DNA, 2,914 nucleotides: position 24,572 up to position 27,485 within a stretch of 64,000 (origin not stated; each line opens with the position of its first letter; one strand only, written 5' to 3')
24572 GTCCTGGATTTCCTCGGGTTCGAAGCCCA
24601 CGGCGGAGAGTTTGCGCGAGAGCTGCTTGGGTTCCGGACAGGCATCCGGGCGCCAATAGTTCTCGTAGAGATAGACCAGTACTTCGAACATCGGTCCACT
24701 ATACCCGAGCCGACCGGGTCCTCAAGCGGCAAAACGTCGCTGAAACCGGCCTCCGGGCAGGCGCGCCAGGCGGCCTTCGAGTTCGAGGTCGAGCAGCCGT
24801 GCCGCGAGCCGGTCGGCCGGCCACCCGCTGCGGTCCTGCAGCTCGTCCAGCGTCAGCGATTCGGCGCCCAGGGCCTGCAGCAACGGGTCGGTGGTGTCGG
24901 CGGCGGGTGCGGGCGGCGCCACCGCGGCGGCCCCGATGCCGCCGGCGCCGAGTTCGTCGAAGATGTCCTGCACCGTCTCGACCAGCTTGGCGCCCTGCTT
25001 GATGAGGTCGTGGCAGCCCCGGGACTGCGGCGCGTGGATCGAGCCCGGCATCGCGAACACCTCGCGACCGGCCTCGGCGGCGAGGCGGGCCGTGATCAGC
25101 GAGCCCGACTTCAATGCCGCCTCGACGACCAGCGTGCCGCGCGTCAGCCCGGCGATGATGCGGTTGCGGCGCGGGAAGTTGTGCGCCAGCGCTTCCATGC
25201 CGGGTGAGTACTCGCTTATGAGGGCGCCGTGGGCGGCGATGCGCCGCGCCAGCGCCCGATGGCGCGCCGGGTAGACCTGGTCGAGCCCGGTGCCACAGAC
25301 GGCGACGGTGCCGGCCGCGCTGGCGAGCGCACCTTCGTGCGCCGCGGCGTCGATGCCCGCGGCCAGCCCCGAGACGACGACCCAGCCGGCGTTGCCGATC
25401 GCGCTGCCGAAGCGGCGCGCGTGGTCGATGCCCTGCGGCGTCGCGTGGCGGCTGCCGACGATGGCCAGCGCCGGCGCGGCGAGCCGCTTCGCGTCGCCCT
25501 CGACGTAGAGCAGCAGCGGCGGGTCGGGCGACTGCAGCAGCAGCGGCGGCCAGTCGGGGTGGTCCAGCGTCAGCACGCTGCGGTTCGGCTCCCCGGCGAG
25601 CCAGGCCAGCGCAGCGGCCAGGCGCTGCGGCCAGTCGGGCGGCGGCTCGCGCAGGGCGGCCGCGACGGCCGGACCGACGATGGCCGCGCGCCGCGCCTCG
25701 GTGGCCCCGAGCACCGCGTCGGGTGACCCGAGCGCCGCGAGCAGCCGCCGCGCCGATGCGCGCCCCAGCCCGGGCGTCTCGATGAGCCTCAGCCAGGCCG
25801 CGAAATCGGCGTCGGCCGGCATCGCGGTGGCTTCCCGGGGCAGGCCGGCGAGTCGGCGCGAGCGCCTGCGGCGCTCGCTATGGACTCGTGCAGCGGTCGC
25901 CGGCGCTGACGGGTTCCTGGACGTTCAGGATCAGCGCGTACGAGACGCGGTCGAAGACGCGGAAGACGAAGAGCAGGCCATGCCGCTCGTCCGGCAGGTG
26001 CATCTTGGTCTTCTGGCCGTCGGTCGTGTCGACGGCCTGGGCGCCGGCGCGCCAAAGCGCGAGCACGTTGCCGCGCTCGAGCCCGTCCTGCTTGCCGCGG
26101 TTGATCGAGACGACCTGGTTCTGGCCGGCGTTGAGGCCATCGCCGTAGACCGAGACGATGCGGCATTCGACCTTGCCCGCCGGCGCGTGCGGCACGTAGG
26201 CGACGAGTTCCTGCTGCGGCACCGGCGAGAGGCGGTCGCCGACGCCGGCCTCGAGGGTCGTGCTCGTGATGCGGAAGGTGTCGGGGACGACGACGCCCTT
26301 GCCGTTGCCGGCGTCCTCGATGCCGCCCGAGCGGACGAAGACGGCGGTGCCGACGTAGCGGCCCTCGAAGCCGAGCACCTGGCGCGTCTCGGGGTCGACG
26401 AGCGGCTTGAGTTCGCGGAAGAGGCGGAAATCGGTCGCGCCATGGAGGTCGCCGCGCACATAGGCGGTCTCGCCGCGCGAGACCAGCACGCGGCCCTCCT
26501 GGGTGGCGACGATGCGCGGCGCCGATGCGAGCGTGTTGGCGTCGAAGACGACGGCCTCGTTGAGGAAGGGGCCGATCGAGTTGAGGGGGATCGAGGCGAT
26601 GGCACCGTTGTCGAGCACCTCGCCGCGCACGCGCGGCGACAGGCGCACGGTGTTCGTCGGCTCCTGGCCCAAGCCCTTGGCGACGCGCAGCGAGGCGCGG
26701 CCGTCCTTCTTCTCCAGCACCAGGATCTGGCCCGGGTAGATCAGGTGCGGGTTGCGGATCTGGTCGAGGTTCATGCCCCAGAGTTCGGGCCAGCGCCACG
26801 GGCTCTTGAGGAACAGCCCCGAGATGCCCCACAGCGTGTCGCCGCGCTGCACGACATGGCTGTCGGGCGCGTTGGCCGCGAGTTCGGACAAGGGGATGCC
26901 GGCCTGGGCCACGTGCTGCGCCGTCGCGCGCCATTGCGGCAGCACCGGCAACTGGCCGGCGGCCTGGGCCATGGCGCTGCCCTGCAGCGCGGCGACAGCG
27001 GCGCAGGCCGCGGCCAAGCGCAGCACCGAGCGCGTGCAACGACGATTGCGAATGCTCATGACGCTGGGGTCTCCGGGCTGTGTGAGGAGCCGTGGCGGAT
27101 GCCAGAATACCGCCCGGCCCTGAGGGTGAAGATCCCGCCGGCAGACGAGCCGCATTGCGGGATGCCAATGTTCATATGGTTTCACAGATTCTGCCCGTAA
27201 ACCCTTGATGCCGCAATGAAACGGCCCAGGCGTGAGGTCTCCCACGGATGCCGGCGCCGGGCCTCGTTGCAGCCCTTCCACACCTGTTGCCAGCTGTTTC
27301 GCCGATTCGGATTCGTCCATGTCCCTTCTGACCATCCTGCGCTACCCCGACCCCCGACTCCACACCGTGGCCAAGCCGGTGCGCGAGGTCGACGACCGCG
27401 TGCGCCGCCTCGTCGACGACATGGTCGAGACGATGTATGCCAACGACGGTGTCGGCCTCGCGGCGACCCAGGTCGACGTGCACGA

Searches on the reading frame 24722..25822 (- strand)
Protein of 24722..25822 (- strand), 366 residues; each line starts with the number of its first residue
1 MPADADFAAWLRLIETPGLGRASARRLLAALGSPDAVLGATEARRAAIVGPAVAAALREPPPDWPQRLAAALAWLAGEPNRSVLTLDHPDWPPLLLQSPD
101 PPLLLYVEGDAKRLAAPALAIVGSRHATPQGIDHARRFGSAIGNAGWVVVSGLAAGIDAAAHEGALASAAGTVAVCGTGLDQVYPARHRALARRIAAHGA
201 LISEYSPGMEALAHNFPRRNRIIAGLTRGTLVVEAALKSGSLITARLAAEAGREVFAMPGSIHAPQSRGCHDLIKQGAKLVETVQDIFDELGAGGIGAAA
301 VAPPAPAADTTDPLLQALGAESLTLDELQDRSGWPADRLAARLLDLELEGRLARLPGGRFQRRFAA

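Call 11: search_protein_families(library=ncbifam, proteins=[window:24722-25822:-], max_evalue=0.00001)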
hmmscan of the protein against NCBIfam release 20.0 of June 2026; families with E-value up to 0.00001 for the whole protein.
window:24722-25822:- (366 aa): 2 families
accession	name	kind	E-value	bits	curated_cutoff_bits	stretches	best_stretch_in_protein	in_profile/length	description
NF008007.0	PRK10736.1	equivalog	7.4e-83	278.7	495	1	65-362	57-361/374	DNA-protecting protein DprA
TIGR00732.1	dprA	equivalog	2.2e-76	255.9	191.15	1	80-291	8-220/220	DNA-processing protein DprA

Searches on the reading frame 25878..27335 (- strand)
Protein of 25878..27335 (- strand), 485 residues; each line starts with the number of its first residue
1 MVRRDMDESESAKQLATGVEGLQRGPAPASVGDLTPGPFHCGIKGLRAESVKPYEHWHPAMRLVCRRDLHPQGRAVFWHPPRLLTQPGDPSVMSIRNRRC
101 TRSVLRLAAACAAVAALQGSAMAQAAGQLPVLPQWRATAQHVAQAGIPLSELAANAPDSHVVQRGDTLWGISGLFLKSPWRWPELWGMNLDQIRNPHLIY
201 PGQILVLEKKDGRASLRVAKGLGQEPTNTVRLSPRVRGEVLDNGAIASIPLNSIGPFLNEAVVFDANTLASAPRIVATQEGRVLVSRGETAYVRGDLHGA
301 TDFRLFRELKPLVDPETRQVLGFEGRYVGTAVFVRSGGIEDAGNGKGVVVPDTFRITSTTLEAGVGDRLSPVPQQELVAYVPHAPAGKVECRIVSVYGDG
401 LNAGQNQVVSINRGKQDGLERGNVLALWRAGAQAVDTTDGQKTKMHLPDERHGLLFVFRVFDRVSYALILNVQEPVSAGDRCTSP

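Call 11: search_protein_families(library=ncbifam, proteins=[window:25878-27335:-], max_evalue=0.00001)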
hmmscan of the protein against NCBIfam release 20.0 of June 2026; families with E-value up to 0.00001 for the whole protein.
window:25878-27335:- (485 aa): 1 family
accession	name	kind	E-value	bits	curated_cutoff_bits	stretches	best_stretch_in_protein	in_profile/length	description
NF008399.0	PRK11198.1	equivalog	4.9e-06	27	134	1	153-208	91-146/149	peptidoglycan-binding protein LysM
